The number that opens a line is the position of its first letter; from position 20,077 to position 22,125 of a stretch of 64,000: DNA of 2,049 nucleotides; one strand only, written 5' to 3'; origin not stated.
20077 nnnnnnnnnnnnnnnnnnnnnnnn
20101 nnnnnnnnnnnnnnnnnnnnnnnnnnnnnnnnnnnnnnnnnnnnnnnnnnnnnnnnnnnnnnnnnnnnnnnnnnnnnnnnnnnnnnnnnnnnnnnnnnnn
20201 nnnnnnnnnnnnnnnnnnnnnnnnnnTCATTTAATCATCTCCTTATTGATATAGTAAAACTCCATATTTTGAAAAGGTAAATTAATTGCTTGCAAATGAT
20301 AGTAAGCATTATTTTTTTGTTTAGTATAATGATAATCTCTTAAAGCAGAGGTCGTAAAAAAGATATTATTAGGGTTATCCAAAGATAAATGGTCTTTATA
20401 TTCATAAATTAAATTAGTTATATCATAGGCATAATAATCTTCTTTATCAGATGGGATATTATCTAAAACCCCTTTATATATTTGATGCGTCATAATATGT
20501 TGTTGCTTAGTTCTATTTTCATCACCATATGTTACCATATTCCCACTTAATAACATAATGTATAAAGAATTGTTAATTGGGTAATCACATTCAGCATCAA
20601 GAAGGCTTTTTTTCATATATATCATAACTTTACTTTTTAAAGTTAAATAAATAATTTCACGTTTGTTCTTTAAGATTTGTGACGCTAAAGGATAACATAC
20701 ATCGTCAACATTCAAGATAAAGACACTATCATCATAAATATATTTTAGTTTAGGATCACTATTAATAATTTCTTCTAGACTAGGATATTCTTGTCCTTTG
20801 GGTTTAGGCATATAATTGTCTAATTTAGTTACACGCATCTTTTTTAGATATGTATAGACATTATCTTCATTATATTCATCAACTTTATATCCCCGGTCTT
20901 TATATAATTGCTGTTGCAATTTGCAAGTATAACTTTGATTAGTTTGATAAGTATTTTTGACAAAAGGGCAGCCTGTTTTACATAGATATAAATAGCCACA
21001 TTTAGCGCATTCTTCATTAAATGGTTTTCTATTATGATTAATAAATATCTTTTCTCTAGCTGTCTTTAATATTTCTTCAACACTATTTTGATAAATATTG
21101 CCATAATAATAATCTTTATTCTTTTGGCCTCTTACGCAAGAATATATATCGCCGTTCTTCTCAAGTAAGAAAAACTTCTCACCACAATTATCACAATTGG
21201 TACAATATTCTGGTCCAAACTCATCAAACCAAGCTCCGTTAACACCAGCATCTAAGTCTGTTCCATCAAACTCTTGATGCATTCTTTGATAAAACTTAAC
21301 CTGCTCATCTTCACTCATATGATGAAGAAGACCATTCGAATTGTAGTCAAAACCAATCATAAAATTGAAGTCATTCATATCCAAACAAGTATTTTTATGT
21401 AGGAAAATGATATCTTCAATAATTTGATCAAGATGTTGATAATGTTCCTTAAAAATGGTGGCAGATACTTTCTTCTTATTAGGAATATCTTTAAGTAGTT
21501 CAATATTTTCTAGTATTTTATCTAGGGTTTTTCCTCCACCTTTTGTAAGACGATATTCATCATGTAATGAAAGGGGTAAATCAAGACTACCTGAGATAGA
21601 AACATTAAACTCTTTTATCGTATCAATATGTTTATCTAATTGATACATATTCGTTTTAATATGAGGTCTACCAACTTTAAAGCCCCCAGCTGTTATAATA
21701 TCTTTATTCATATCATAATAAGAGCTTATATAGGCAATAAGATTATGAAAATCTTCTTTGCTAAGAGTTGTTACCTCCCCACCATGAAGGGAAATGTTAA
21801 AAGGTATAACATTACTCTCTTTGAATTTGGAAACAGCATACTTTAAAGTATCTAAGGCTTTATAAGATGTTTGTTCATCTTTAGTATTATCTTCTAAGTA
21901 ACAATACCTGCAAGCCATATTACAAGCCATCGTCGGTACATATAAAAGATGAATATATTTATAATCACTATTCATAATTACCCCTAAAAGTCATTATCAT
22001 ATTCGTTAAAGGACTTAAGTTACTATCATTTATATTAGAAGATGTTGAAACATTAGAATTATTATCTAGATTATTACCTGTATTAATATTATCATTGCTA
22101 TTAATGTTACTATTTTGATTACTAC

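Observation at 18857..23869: Tightly coupled four-gene radical SAM/SPASM cassette inserted between ychF and rpsF-ssb-rpsR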

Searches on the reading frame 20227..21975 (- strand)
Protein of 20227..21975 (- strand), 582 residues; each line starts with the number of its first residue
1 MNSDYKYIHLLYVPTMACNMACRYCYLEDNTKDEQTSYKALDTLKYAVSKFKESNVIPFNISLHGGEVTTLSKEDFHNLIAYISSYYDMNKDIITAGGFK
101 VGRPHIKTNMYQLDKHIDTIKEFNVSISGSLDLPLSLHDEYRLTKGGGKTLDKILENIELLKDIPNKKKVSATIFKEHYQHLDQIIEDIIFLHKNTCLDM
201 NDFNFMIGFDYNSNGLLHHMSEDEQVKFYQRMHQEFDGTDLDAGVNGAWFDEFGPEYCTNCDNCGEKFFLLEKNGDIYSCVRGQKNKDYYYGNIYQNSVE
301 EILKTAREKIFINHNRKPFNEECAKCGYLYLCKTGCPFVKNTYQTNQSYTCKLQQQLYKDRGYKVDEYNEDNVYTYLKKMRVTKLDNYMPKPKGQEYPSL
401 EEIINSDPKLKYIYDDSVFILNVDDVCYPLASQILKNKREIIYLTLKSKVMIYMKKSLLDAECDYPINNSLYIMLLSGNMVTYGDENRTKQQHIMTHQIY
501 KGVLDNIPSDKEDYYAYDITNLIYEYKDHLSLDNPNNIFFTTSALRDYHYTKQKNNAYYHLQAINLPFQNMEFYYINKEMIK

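Call 3: search_protein_families(library=pfam, proteins=[window:20227-21975:-], max_evalue=0.1)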
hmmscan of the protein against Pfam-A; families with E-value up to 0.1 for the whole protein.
window:20227-21975:- (582 aa): 4 families
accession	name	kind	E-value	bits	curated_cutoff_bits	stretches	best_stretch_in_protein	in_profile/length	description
PF04055.27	Radical_SAM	-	1.2e-11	45.6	29.5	1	12-188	1-165/166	Radical SAM superfamily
PF13353.11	Fer4_12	-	4.8e-07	30.6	22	1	17-132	14-118/137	4Fe-4S single cluster domain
PF13186.11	SPASM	-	3.9e-06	27.5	21.5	1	261-326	1-66/67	Iron-sulfur cluster-binding domain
PF13183.11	Fer4_8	-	0.041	14.9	27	0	321-361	3-40/68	4Fe-4S dicluster domain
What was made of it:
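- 21412..21942 (-): Radical SAM core of gene 2 (aa 12-188), including C18x3C22x2C25 and the GGE motif. PF04055 covers residues 12-188 (call 3).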

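Call 4: search_protein_families(library=ncbifam, proteins=[window:20227-21975:-], max_evalue=0.1)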
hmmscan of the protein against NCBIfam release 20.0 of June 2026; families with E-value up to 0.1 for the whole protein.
window:20227-21975:- (582 aa): 41 families (the best 25 are shown)
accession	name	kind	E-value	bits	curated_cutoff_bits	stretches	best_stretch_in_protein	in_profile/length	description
TIGR03942.1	sulfatase_rSAM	equivalog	3.4e-27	95.5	349.45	1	15-364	8-356/363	anaerobic sulfatase maturase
NF041298.1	rSAM_mat_DynA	equivalog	2.7e-26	92.4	450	1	14-358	7-346/356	dynobactin maturation radical SAM/SPASM protein DynA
NF047865.1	rSAM_PapB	equivalog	7.9e-21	74.6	340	1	15-345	10-324/330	PapB family radical SAM/SPASM ranthipeptide maturase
NF041300.1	rSAM_mat_DarW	exception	2.8e-20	72.6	650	2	12-163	45-186/415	radical SAM/SPASM peptide maturase DarW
NF038005.1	rSAM_mat_DarE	equivalog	1.1e-18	67.3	650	1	15-340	81-404/432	darobactin maturation radical SAM/SPASM protein DarE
TIGR04083.1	rSAM_pep_methan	hypoth_equivalog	2.2e-18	66.3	300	1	9-341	1-315/376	TIGR04083 family peptide-modifying radical SAM enzyme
NF010308.0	PRK13745.1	equivalog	3.1e-18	65.9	484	2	249-360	268-380/412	anaerobic sulfatase-maturation protein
NF041718.1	rSAM_phane_AMC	equivalog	1e-17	64.2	425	1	10-186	8-172/362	cyclophane-forming radical SAM peptide maturase AmcB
TIGR03978.1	rSAM_paired_1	equivalog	4.4e-16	58.7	370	1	4-188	80-256/466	His-Xaa-Ser system radical SAM maturase HxsB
NF041707.1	rSAM_YhhB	equivalog_domain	5.9e-16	58.3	445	1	17-172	11-163/369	cyclophane-forming radical SAM/SPASM peptide maturase YhhB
TIGR04463.1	rSAM_vs_C_rich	equivalog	4.2e-15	55.4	525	1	6-338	80-396/438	TIGR04463 family radical SAM/SPASM RiPP maturase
TIGR04261.1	rSAM_GlyRichRpt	subfamily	9.8e-15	54.4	310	1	14-234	3-215/363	cyclophane-forming radical SAM/SPASM peptide maturase GrrM/OscB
NF038107.1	rSAM_NF038107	equivalog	2.1e-13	49.9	600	1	8-362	85-421/444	Cys-every-fifth radical SAM/SPASM peptide maturase CefB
TIGR04163.1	rSAM_cobopep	equivalog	3.1e-13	49.3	375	2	12-195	68-238/428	peptide-modifying radical SAM enzyme CbpB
TIGR03906.1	quino_hemo_SAM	equivalog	2.7e-12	46.1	453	2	15-170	101-250/467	quinohemoprotein amine dehydrogenase maturation protein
TIGR04085.1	rSAM_more_4Fe4S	domain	5.3e-11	42.8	27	1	264-351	4-93/93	SPASM domain-containing protein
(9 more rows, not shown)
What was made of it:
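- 20923..21204 (-): SPASM region of gene 2 (aa 258-351), with eight invariant cysteines: C258, C264, C280, C323, C326, C332, C336, C351. TIGR04085 42.8 bits against a cut-off of 27 (call 4).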

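Call 5: search_protein_families(library=padloc, proteins=[window:20227-21975:-], max_evalue=0.1)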
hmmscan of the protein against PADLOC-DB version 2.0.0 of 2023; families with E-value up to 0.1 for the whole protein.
window:20227-21975:- (582 aa): 1 family
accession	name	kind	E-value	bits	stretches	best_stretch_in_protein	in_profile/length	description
PDLC02903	pVip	-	4.8e-08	30.8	1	15-98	7-79/257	Viperins not associated with kinases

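Call 6: search_protein_families(library=phrogs, proteins=[window:20227-21975:-], max_evalue=0.1)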
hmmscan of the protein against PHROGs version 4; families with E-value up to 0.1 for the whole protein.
window:20227-21975:- (582 aa): 4 families
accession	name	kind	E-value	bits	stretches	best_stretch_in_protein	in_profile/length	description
phrog_1802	-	other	1e-43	151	1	13-574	49-550/556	radical SAM domain-containing protein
phrog_626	-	DNA, RNA and nucleotide metabolism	0.00011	22.9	1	17-120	25-126/164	anaerobic ribonucleotide reductase small subunit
phrog_26644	-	unknown function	0.0069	17.6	0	166-210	2-42/69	-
phrog_35099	-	unknown function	0.097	13.7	0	88-134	72-117/144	-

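Call 9: find_homologous_proteins(query=window:20227-21975:-, max_evalue=0.001)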
Query window:20227-21975:- (582 aa): 1861 proteins with E <= 0.001 among 8000 candidates; the best 120 are listed.
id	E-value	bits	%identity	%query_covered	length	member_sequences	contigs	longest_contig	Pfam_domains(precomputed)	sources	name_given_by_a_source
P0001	0.0e+0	1332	99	100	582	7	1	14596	PF13186.12,PF04055.28,PF13353.12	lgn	-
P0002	0.0e+0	1117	82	100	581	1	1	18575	PF13186.12,PF04055.28,PF13353.12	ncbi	-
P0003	0.0e+0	1057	78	99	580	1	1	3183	PF13186.12,PF04055.28,PF13353.12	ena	-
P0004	0.0e+0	1057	77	100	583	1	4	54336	PF04055.28,PF13353.12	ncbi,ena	-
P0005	0.0e+0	1056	78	99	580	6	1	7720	PF04055.28,PF13353.12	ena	-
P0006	0.0e+0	1056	78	99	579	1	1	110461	PF13186.12,PF04055.28,PF13353.12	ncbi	-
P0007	0.0e+0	1054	77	100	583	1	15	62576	PF04055.28,PF13353.12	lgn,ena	-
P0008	0.0e+0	1054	79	99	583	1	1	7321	PF13186.12,PF04055.28,PF13353.12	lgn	-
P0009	0.0e+0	1053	78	99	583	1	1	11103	PF13186.12,PF04055.28,PF13353.12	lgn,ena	-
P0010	0.0e+0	1052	78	99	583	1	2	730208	PF13186.12,PF04055.28,PF13353.12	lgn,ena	-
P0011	0.0e+0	1052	78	99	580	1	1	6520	PF04055.28,PF13353.12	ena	-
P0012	0.0e+0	1052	77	100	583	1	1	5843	PF13186.12,PF04055.28,PF13353.12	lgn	-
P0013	0.0e+0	1051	77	100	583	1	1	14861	PF13186.12,PF04055.28,PF13353.12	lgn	-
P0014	0.0e+0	1051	78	99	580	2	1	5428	PF13186.12,PF04055.28,PF13353.12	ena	-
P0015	0.0e+0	1049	78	99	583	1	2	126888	PF13186.12,PF04055.28,PF13353.12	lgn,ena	-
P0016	0.0e+0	1049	78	99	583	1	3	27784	PF13186.12,PF04055.28,PF13353.12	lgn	-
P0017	0.0e+0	1048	78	99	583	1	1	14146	PF13186.12,PF04055.28,PF13353.12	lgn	-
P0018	0.0e+0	1048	78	99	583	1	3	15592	PF13186.12,PF04055.28,PF13353.12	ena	-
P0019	0.0e+0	1048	77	99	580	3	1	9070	PF13186.12,PF04055.28,PF13353.12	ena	-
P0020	0.0e+0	1048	77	100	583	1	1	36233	PF04055.28,PF13353.12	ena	-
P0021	0.0e+0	1048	76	100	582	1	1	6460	PF13186.12,PF04055.28,PF13353.12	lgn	-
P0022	0.0e+0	1046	78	99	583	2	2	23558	PF13186.12,PF04055.28,PF13353.12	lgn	-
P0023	0.0e+0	1045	78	99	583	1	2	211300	PF13186.12,PF04055.28,PF13353.12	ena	-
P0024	0.0e+0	1044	78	99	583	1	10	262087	PF13186.12,PF04055.28,PF13353.12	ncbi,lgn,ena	-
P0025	0.0e+0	1041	77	100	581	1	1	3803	PF13186.12,PF04055.28,PF13353.12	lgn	-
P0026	0.0e+0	1040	76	100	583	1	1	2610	PF13186.12,PF04055.28,PF13353.12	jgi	jgi:uncharacterized protein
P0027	0.0e+0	1040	76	100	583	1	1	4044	PF13186.12,PF04055.28,PF13353.12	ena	-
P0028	0.0e+0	1040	78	99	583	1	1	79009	PF13186.12,PF04055.28,PF13353.12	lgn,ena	-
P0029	0.0e+0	1040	78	99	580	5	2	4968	PF13186.12,PF04055.28,PF13353.12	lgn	-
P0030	0.0e+0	1040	77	99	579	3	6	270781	PF13186.12,PF04055.28,PF13353.12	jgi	-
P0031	0.0e+0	1040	77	99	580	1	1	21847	PF13186.12,PF04055.28,PF13353.12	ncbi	-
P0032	0.0e+0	1038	78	99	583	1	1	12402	PF13186.12,PF04055.28,PF13353.12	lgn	-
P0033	0.0e+0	1038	78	99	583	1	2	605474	PF13186.12,PF04055.28,PF13353.12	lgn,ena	-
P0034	0.0e+0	1037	76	100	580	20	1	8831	PF04055.28,PF13353.12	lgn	-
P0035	0.0e+0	1037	77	99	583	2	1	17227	PF13186.12,PF04055.28,PF13353.12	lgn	-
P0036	0.0e+0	1037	77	99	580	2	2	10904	PF04055.28,PF13353.12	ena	-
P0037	0.0e+0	1036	75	99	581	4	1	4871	PF13186.12,PF04055.28,PF13353.12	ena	-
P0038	0.0e+0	1036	77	99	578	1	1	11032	PF13186.12,PF04055.28,PF13353.12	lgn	-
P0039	0.0e+0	1035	77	99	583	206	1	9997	PF13186.12,PF04055.28,PF13353.12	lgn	-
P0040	0.0e+0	1035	76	99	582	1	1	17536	PF13186.12,PF04055.28,PF13353.12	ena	-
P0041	0.0e+0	1035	77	99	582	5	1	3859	PF13186.12,PF04055.28,PF13353.12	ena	-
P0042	0.0e+0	1034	76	100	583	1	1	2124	PF13186.12,PF04055.28,PF13353.12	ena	-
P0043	0.0e+0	1034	77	99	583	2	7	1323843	PF13186.12,PF04055.28,PF13353.12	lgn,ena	-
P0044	0.0e+0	1034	77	99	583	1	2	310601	PF13186.12,PF04055.28,PF13353.12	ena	-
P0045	0.0e+0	1033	76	99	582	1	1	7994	PF13186.12,PF04055.28,PF13353.12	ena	-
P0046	0.0e+0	1033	76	100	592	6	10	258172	PF13186.12,PF04055.28,PF13353.12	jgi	-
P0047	0.0e+0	1033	77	99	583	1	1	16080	PF13186.12,PF04055.28,PF13353.12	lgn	-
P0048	0.0e+0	1033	77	99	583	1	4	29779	PF13186.12,PF04055.28,PF13353.12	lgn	-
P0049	0.0e+0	1033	77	100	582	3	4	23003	PF13186.12,PF04055.28,PF13353.12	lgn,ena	-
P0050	0.0e+0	1032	77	99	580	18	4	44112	PF13186.12,PF04055.28,PF13353.12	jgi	-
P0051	0.0e+0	1032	77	99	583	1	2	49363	PF13186.12,PF04055.28,PF13353.12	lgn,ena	-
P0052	0.0e+0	1032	77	99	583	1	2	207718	PF13186.12,PF04055.28,PF13353.12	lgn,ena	-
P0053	0.0e+0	1031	77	99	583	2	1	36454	PF13186.12,PF04055.28,PF13353.12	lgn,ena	-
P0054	0.0e+0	1031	77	99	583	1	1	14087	PF13186.12,PF04055.28,PF13353.12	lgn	-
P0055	0.0e+0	1030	77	99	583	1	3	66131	PF13186.12,PF04055.28,PF13353.12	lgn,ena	-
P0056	0.0e+0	1030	77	99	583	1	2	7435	PF13186.12,PF04055.28,PF13353.12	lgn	-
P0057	0.0e+0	1030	77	99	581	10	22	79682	PF13186.12,PF04055.28,PF13353.12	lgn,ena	-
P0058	0.0e+0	1030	77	99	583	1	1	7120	PF13186.12,PF04055.28,PF13353.12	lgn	-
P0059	0.0e+0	1030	77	99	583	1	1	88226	PF13186.12,PF04055.28,PF13353.12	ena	-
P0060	0.0e+0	1030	77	99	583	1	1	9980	PF13186.12,PF04055.28,PF13353.12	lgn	-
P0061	0.0e+0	1030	77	99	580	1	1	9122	PF13186.12,PF04055.28,PF13353.12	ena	-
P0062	0.0e+0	1030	77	99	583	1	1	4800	PF13186.12,PF04055.28,PF13353.12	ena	-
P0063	0.0e+0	1030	77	99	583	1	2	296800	PF13186.12,PF04055.28,PF13353.12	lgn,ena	-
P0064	0.0e+0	1029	76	99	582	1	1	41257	PF13186.12,PF04055.28,PF13353.12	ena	-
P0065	0.0e+0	1029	77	99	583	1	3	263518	PF13186.12,PF04055.28,PF13353.12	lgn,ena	-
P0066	0.0e+0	1029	75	100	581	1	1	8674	PF13186.12,PF04055.28,PF13353.12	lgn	-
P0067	0.0e+0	1029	76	99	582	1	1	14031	PF13186.12,PF04055.28,PF13353.12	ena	-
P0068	0.0e+0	1029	77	99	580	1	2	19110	PF13186.12,PF04055.28,PF13353.12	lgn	-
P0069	0.0e+0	1029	77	99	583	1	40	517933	PF13186.12,PF04055.28,PF13353.12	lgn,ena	-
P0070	0.0e+0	1028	77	99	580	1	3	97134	PF13186.12,PF04055.28,PF13353.12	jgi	-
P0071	0.0e+0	1028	77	99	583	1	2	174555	PF13186.12,PF04055.28,PF13353.12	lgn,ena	-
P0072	0.0e+0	1028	76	99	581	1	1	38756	PF13186.12,PF04055.28,PF13353.12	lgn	-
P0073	0.0e+0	1028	77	99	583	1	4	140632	PF13186.12,PF04055.28,PF13353.12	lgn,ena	-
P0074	0.0e+0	1028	76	100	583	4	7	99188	PF13186.12,PF04055.28,PF13353.12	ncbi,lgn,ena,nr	ncbi:MAG: radical SAM protein [Bacilli bacterium]|nr:radical SAM protein [Bacilli bacterium]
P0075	0.0e+0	1028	75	100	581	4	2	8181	PF13186.12,PF04055.28,PF13353.12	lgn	-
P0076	0.0e+0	1027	76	100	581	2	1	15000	PF13186.12,PF04055.28,PF13353.12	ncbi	-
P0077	0.0e+0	1027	75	100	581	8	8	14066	PF13186.12,PF04055.28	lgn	-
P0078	0.0e+0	1027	77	99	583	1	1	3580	PF13186.12,PF04055.28,PF13353.12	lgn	-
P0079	0.0e+0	1027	76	100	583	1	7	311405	PF13186.12,PF04055.28,PF13353.12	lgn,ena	-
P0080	0.0e+0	1027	77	99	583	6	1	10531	PF04055.28,PF13353.12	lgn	-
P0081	0.0e+0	1026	77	99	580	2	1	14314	PF13186.12,PF04055.28,PF13353.12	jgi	-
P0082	0.0e+0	1026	77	99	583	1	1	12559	PF13186.12,PF04055.28,PF13353.12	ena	-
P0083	0.0e+0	1026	77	99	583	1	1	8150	PF13186.12,PF04055.28,PF13353.12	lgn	-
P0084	0.0e+0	1026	75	99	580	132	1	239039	PF13186.12,PF04055.28,PF13353.12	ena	-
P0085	0.0e+0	1026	77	99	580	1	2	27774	PF13186.12,PF04055.28,PF13353.12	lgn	-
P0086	0.0e+0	1025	75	99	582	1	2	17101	PF13186.12,PF04055.28,PF13353.12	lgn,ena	-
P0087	0.0e+0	1025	77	99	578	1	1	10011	PF13186.12,PF04055.28,PF13353.12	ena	-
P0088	0.0e+0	1025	77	99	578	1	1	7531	PF13186.12,PF04055.28,PF13353.12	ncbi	-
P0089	0.0e+0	1025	76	99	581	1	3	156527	PF13186.12,PF04055.28,PF13353.12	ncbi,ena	-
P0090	0.0e+0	1025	75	100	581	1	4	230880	PF13186.12,PF04055.28,PF13353.12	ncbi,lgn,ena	-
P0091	0.0e+0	1025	75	100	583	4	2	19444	PF13186.12,PF04055.28,PF13353.12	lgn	-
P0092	0.0e+0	1025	76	99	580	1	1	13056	PF13186.12,PF04055.28,PF13353.12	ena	-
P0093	0.0e+0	1024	76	99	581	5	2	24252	PF13186.12,PF04055.28,PF13353.12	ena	-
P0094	0.0e+0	1024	76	99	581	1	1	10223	PF13186.12,PF04055.28,PF13353.12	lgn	-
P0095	0.0e+0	1024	75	100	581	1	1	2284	PF13186.12,PF04055.28,PF13353.12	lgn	-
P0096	0.0e+0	1024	75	99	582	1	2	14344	PF13186.12,PF04055.28,PF13353.12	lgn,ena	-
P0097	0.0e+0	1024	75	99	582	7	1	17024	PF13186.12,PF04055.28,PF13353.12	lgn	-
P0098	0.0e+0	1024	76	99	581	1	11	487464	PF13186.12,PF04055.28,PF13353.12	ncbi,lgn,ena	-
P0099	0.0e+0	1024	76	99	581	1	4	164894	PF13186.12,PF04055.28,PF13353.12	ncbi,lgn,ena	-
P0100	0.0e+0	1023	75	99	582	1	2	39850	PF13186.12,PF04055.28,PF13353.12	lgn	-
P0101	0.0e+0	1023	76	100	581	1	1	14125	PF13186.12,PF04055.28,PF13353.12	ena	-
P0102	0.0e+0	1023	76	99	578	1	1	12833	PF13186.12,PF04055.28,PF13353.12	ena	-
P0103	0.0e+0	1023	76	99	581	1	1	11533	PF13186.12,PF04055.28,PF13353.12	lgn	-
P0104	0.0e+0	1023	76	99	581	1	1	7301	PF13186.12,PF04055.28,PF13353.12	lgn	-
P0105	0.0e+0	1022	75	100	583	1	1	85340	PF13186.12,PF04055.28,PF13353.12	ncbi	-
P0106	0.0e+0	1022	76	99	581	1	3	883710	PF13186.12,PF04055.28,PF13353.12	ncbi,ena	-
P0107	0.0e+0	1022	76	99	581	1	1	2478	PF13186.12,PF04055.28,PF13353.12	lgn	-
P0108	0.0e+0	1022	76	100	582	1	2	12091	PF13186.12,PF04055.28,PF13353.12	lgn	-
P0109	0.0e+0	1022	76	99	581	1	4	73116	PF13186.12,PF04055.28,PF13353.12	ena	-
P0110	0.0e+0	1022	75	99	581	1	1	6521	PF13186.12,PF04055.28,PF13353.12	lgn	-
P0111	0.0e+0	1022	76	99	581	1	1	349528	PF13186.12,PF04055.28,PF13353.12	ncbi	-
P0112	0.0e+0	1022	76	99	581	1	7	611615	PF13186.12,PF04055.28,PF13353.12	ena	-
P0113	0.0e+0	1022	76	99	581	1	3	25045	PF13186.12,PF04055.28,PF13353.12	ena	-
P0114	0.0e+0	1022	76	99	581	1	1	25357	PF13186.12,PF04055.28,PF13353.12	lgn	-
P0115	0.0e+0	1021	76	99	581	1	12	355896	PF13186.12,PF04055.28,PF13353.12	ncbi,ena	-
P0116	0.0e+0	1021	76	99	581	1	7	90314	PF13186.12,PF04055.28,PF13353.12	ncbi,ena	-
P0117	0.0e+0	1021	76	99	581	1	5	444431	PF13186.12,PF04055.28,PF13353.12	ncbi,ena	-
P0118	0.0e+0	1021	75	100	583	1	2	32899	PF13186.12,PF04055.28,PF13353.12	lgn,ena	-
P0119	0.0e+0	1021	75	99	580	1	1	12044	PF13186.12,PF04055.28,PF13353.12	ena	-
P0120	0.0e+0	1021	76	99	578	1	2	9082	PF13186.12,PF04055.28,PF13353.12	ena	-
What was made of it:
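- The enzyme is 75-82% identical across many Bacilli MAGs (call 9), which is unusually stable for a defence gene.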

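Call 10: search_dna_similar(query=window:20227-21975:-, collection=phages, mode=protein, max_rows=30)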
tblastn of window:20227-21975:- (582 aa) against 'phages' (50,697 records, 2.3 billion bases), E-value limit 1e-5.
Records with a match: 10; places in all: 10; records where one place covers at least 80% of the query: 1.
Best place of each record, by identity: <60% 10.
By first word of the organism name: Salmonella 5; Bacteriophage 3; Campylobacter 1; Enterococcus 1.
By host as written in the record: - 4; Homo sapiens 4; Campylobacter coli CAN 10 1; Salmonella enterica subsp. enterica serovar Kentucky 1.
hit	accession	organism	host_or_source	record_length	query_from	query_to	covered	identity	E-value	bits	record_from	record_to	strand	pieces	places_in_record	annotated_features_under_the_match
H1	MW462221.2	Campylobacter phage CAM-P21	Campylobacter coli CAN 10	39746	10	578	98%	34.4%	8e-90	309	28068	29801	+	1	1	hypothetical protein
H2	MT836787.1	Bacteriophage sp.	human fecal samples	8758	6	359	61%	25.8%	1e-15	87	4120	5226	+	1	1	record has no annotation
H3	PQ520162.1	Enterococcus phage IME_EF3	-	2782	8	339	57%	23.7%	4e-6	56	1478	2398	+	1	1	record has no annotation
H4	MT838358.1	Bacteriophage sp.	human fecal samples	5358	2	343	59%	22.9%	2e-9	67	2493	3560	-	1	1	record has no annotation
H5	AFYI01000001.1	Salmonella enterica subsp. enterica serovar Infantis str. ...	Homo sapiens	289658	2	337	58%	23.2%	9e-10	68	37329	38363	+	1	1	radical SAM domain protein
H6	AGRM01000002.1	Salmonella enterica subsp. houtenae str. ATCC BAA-1581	Homo sapiens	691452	9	347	58%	22.1%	2e-7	61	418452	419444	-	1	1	serine-type sulfatase anaerobic maturase AtsB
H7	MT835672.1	Bacteriophage sp.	human fecal samples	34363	63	352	50%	25.3%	6e-6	56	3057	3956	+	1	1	record has no annotation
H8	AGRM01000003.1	Salmonella enterica subsp. houtenae str. ATCC BAA-1581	Homo sapiens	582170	65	337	47%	24.1%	3e-9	66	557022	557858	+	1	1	radical SAM domain protein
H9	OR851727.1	Salmonella phage S.Kent 1-2-1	Salmonella enterica subsp. enterica ...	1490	65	337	47%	22.9%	4e-10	68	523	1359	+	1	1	record has no annotation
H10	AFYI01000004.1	Salmonella enterica subsp. enterica serovar Infantis str. ...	Homo sapiens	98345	65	337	47%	22.9%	7e-10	68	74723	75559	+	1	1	radical SAM domain protein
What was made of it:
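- On phrog_1802 (phage 'radical SAM domain-containing protein'): The Campylobacter phage CAM-P21 homolog is 34% identical over 98% of the length (call 10).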

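Call 11: find_encoding_contigs(protein=P0002, flank=8000, max_places=3)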
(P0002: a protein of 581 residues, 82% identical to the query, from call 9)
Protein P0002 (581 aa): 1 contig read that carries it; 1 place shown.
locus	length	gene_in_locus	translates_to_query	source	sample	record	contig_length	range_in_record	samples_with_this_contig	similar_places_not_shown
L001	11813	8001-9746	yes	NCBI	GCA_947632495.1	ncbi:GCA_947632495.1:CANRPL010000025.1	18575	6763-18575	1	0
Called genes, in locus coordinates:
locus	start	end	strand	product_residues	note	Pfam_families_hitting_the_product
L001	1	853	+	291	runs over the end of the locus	PF02195:ParB_N, PF17762:HTH_ParB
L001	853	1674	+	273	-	PF21088:MS_channel_1st, PF00924:MS_channel_2nd, PF21082:MS_channel_3rd (weak)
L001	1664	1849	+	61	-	PF06107:DUF951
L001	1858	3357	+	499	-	PF03806:ABG_transport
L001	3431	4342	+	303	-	-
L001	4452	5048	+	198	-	-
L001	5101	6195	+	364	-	PF01926:MMR_HSR1, PF02421:FeoB_N, PF06071:YchF-GTPase_C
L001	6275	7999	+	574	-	PF13306:LRR_5, PF13855:LRR_8 (faint)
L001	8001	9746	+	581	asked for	PF04055:Radical_SAM, PF13353:Fer4_12 (weak), PF13186:SPASM (faint)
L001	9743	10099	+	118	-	-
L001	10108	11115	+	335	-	PF12773:DZR (faint), PF13248:Zn_ribbon_3 (faint)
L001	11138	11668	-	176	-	-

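Call 12: find_encoding_contigs(protein=P0043, flank=8000, max_places=3)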
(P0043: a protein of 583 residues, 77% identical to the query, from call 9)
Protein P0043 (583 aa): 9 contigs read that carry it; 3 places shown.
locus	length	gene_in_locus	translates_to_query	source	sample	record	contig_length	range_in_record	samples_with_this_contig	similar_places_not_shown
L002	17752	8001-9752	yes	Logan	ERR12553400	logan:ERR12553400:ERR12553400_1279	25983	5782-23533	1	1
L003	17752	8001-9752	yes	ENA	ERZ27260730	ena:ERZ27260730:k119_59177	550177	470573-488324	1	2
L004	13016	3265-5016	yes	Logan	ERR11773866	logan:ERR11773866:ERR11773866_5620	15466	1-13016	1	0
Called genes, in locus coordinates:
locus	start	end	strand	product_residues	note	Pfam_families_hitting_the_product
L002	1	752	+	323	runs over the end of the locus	-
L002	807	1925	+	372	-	PF01663:Phosphodiest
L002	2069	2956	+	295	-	PF08902:DUF1848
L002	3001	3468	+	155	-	PF13302:Acetyltransf_3, PF13420:Acetyltransf_4, PF00583:Acetyltransf_1, PF13673:Acetyltransf_10, PF13508:Acetyltransf_7, PF08445:FR47 (weak)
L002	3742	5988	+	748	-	PF01757:Acyl_transf_3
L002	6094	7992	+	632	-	PF13248:Zn_ribbon_3 (weak), PF13306:LRR_5, PF13855:LRR_8 (faint), PF13306:LRR_5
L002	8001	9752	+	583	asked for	PF04055:Radical_SAM, PF13353:Fer4_12 (weak), PF13186:SPASM (weak)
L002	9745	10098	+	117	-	-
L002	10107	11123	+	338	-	-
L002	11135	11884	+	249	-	PF01522:Polysacc_deac_1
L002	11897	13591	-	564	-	PF01381:HTH_3 (weak), PF12844:HTH_19 (faint), PF13443:HTH_26 (faint)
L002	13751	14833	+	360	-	-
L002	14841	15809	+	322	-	-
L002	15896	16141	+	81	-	PF07866:DUF1653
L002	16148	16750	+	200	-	PF02082:Rrf2 (weak), PF08279:HTH_11, PF13280:WYL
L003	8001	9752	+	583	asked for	PF04055:Radical_SAM, PF13353:Fer4_12 (weak), PF13186:SPASM (weak)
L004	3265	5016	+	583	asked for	PF04055:Radical_SAM, PF13353:Fer4_12 (weak), PF13186:SPASM (weak)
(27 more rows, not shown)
